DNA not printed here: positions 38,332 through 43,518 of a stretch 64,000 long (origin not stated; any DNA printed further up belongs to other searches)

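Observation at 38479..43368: Single-chain Mrr-nuclease / SF2 helicase / N6A-methyltransferase (Type ISP-like) restriction-modification enzyme in an AT-rich, IS1-flanked island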

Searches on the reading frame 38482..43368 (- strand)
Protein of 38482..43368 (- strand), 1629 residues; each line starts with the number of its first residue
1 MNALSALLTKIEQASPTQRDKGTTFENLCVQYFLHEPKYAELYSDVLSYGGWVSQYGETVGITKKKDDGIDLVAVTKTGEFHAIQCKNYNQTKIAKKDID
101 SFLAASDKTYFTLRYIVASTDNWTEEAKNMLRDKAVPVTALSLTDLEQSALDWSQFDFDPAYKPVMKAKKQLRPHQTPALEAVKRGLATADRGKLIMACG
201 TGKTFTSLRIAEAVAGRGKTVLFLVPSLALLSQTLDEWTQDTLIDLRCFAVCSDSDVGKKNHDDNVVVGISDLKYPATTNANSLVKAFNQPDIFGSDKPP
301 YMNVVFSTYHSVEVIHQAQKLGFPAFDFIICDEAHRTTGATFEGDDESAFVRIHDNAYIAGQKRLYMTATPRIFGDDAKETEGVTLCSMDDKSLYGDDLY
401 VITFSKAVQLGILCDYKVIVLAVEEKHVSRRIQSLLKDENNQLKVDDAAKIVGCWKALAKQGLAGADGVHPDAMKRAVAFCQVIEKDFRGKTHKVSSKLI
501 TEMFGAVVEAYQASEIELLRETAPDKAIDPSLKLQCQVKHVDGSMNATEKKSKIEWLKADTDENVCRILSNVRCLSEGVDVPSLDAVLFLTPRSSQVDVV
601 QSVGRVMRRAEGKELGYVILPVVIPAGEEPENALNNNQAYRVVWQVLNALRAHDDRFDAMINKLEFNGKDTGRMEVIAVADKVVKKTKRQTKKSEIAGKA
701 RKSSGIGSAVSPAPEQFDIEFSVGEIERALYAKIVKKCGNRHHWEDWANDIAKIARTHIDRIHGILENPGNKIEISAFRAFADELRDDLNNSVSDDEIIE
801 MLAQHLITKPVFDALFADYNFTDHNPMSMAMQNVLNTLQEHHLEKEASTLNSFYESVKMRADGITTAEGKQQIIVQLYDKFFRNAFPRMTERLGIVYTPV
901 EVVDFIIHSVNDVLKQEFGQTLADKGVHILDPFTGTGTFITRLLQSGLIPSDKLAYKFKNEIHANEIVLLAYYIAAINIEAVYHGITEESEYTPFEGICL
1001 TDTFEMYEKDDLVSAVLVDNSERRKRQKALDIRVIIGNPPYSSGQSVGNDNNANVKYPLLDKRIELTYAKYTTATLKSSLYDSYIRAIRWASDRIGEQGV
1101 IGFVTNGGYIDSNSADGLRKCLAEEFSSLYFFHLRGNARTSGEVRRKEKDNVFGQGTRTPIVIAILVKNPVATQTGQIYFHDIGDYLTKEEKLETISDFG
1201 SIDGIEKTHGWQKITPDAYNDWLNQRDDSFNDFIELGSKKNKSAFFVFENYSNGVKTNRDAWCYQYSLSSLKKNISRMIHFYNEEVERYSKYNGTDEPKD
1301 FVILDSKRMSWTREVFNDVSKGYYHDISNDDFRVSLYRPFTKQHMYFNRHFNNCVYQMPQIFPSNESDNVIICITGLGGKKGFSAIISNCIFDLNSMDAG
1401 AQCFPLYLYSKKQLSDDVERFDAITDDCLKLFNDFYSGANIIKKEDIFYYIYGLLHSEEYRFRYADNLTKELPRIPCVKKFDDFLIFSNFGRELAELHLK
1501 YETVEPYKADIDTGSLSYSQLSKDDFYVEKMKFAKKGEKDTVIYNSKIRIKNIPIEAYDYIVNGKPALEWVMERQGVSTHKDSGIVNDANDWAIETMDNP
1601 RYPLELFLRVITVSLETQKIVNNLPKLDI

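Call 4: search_protein_families(library=pfam, proteins=[window:38482-43368:-], max_evalue=0.01)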
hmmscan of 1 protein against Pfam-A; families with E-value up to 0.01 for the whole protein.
window:38482-43368:- (1629 aa): 10 families
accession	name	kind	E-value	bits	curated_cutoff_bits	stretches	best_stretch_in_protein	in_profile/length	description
PF18135.7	Type_ISP_C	-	1.5e-108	363.4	25.9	1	1247-1606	2-342/342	Type ISP C-terminal specificity domain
PF22240.1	ISP_coupler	-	7.9e-49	165.7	27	1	743-869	1-126/126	Type ISP restriction-modification enzyme, coupler domain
PF13156.12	Mrr_cat_2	-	9.3e-33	113.3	22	1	36-158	3-122/127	Restriction endonuclease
PF04851.21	ResIII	-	1.2e-23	84.3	22.5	1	170-372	2-163/164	Type III restriction enzyme, res subunit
PF00271.37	Helicase_C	-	2.6e-09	37.8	23.5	1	533-609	37-109/110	Helicase conserved C-terminal domain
PF00270.35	DEAD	-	4.7e-07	30.1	26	1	174-371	2-160/167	DEAD/DEAH box helicase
PF04471.18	Mrr_cat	-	4.9e-07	30.3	21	1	58-146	24-111/115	Restriction endonuclease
PF02384.22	N6_Mtase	-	1.1e-06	28.7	20.4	1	872-1046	4-139/311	N-6 DNA Methylase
PF07669.17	Eco57I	-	7.5e-05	23.3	25.3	1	1031-1126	74-157/171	Eco57I restriction-modification methylase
PF03008.20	DUF234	-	0.0071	17.2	22.5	0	21-94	32-95/100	Archaea bacterial proteins of unknown function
